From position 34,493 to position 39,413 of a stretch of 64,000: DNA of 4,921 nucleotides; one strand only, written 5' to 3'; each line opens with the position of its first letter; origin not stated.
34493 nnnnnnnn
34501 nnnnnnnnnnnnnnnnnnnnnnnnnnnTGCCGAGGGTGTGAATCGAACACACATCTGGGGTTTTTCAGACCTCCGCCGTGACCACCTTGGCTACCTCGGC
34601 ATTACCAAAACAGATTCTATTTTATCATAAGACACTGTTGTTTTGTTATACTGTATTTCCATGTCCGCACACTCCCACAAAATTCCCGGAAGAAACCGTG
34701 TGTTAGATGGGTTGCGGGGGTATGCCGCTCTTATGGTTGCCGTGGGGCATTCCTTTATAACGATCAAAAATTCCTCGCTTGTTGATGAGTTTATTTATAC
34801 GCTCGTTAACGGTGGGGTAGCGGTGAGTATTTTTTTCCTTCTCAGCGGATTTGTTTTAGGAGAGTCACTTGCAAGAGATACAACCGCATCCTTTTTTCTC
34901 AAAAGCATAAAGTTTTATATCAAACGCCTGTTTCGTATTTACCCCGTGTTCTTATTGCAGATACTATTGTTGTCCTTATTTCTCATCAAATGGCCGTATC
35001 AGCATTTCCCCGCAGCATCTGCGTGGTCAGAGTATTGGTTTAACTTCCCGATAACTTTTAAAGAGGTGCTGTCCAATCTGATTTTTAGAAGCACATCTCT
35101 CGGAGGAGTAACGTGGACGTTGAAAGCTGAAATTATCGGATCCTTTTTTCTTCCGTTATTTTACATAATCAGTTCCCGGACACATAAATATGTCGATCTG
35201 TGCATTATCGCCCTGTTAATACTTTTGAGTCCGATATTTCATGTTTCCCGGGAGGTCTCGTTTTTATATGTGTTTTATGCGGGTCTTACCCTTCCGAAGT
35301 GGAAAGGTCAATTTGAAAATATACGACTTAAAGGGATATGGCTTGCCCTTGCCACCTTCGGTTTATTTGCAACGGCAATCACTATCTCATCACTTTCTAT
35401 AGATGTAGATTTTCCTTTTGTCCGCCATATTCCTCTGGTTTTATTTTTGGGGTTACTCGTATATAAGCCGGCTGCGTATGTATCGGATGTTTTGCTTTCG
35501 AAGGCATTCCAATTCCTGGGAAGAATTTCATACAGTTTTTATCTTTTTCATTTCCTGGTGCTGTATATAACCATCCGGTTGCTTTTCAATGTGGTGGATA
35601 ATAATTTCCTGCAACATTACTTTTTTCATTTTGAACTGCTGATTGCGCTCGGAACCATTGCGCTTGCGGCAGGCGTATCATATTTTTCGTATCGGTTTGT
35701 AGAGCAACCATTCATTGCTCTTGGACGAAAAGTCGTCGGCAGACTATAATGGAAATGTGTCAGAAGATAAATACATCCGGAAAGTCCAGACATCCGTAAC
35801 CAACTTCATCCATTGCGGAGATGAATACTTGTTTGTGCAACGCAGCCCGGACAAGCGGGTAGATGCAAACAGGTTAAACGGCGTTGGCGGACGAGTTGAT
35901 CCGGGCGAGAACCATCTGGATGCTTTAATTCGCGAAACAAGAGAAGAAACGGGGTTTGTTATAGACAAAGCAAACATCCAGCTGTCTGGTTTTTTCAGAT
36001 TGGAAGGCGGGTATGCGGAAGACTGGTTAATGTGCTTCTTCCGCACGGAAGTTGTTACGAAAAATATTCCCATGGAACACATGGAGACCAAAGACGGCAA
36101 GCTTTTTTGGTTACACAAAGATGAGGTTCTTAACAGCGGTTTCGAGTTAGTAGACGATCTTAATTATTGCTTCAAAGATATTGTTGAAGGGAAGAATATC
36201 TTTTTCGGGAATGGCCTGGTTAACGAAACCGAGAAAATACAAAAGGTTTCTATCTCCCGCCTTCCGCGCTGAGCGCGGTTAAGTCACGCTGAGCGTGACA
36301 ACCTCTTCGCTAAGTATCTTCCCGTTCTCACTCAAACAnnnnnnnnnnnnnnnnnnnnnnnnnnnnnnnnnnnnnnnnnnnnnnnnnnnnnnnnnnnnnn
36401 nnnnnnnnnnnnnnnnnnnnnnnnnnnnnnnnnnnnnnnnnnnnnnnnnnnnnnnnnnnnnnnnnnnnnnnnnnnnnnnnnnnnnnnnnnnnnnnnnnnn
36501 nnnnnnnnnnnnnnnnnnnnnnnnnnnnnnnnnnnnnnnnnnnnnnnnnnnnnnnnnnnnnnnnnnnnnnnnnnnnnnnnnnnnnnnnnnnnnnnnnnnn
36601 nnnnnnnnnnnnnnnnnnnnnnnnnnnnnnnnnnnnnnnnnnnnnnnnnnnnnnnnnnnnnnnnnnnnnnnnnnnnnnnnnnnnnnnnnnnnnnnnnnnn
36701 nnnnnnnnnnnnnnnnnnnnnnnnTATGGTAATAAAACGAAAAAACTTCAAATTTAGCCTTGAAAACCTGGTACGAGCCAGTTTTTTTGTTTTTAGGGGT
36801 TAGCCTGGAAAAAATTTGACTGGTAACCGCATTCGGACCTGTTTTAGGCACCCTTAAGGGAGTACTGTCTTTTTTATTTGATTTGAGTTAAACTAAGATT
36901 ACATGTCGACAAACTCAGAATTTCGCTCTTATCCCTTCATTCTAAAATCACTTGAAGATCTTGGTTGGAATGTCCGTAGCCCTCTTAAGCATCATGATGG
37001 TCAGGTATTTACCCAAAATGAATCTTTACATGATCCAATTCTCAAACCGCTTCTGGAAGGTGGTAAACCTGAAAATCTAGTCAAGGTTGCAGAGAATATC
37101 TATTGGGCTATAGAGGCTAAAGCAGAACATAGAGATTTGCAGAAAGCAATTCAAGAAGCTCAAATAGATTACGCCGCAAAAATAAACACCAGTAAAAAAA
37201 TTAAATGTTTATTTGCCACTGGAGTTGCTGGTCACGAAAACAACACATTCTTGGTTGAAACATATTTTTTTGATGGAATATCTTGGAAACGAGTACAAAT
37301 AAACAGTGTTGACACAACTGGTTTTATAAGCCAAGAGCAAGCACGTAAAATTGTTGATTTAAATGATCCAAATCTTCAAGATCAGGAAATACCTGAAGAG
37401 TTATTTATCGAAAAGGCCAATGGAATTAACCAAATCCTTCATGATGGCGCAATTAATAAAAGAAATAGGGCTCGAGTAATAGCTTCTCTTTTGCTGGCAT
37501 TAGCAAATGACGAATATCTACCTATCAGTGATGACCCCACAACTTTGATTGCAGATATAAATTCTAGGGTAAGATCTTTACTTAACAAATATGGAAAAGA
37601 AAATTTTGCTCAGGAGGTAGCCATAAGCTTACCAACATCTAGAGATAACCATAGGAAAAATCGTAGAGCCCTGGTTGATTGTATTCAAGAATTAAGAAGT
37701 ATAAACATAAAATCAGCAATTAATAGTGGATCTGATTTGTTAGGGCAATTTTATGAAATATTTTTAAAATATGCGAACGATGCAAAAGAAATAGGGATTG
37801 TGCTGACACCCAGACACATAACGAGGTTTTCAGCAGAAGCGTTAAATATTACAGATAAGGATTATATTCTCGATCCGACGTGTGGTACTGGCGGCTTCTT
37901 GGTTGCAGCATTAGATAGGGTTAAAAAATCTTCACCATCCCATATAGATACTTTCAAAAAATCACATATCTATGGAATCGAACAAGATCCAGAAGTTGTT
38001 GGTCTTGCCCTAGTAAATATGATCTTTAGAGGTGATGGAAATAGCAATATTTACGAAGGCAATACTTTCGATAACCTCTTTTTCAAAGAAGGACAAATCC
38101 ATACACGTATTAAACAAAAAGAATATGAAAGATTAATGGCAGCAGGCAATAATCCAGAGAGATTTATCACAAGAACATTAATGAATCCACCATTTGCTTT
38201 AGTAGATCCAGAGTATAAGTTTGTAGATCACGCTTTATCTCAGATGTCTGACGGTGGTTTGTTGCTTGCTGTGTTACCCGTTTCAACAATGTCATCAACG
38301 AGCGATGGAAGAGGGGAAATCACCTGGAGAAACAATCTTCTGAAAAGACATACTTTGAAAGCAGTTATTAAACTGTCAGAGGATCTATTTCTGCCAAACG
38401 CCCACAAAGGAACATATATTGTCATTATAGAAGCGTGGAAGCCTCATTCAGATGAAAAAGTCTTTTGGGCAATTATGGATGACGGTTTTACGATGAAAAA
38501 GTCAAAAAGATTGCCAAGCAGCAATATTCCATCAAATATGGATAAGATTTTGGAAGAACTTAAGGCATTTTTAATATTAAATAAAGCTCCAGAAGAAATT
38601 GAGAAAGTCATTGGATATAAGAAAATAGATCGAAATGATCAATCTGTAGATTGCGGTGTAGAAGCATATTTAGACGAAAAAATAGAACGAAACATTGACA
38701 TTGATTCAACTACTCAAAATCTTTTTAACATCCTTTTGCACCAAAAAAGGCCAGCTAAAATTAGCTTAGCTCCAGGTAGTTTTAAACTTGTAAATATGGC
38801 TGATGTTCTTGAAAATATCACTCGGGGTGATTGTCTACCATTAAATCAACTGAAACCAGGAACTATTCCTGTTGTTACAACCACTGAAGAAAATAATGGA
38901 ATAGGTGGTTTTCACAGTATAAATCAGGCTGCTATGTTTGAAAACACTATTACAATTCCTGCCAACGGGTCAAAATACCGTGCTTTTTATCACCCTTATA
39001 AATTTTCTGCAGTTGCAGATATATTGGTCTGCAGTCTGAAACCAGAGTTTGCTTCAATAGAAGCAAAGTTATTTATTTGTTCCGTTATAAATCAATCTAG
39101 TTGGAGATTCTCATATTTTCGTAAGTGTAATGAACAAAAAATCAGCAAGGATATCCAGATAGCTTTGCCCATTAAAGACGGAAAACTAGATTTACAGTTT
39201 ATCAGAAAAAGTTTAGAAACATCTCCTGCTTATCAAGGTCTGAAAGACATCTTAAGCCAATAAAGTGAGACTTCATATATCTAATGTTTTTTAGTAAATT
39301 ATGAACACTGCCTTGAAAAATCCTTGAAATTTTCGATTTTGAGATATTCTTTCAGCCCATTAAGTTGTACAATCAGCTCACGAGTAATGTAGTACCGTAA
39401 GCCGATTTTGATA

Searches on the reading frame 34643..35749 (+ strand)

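Call 13: search_protein_families(library=pfam, proteins=[window:34643-35749:+], max_evalue=0.001)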
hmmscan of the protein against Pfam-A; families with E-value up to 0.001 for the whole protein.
window:34643-35749:+ (368 aa): 1 family
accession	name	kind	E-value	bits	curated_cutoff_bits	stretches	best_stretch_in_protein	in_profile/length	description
PF01757.29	Acyl_transf_3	-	2.3e-25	89.8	31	1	21-336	4-311/326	Acyltransferase domain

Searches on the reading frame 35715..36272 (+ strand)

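Call 13: search_protein_families(library=pfam, proteins=[window:35715-36272:+], max_evalue=0.001)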
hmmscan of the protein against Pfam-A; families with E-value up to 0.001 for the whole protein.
window:35715-36272:+ (185 aa): 1 family
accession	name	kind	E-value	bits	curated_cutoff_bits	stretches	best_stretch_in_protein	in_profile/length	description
PF00293.34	NUDIX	-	1.1e-13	51.7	21.1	1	34-138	12-118/134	NUDIX domain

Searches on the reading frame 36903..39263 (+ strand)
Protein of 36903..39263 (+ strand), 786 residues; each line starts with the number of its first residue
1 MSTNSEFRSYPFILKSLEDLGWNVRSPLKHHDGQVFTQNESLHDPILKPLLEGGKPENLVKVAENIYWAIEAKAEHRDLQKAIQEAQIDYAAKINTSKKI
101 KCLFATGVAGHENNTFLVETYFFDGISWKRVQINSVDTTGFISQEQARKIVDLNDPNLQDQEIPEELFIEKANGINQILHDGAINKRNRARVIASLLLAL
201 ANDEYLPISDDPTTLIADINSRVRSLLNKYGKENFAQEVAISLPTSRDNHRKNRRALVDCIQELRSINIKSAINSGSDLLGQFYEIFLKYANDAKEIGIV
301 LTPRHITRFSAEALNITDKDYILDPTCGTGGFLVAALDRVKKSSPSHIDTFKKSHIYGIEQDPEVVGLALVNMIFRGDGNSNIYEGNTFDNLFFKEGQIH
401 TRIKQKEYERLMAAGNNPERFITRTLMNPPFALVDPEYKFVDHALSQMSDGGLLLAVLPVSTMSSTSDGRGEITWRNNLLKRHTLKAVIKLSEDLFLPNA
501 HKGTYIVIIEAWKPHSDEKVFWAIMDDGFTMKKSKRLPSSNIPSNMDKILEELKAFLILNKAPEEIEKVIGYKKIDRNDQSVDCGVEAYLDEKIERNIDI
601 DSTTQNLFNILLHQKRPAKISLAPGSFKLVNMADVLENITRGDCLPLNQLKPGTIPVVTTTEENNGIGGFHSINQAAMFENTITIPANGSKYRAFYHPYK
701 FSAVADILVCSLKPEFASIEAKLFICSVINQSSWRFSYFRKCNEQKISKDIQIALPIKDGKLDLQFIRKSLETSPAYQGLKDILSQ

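Call 13: search_protein_families(library=pfam, proteins=[window:36903-39263:+], max_evalue=0.001)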
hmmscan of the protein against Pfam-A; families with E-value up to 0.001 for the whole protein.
window:36903-39263:+ (786 aa): 2 families
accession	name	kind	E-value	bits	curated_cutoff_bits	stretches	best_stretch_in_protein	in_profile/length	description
PF02384.22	N6_Mtase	-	2.2e-32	113.1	20.4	1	277-583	3-298/311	N-6 DNA Methylase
PF01420.25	Methylase_S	-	3.8e-06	27.7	22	1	627-759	4-140/168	Type I restriction modification DNA specificity domain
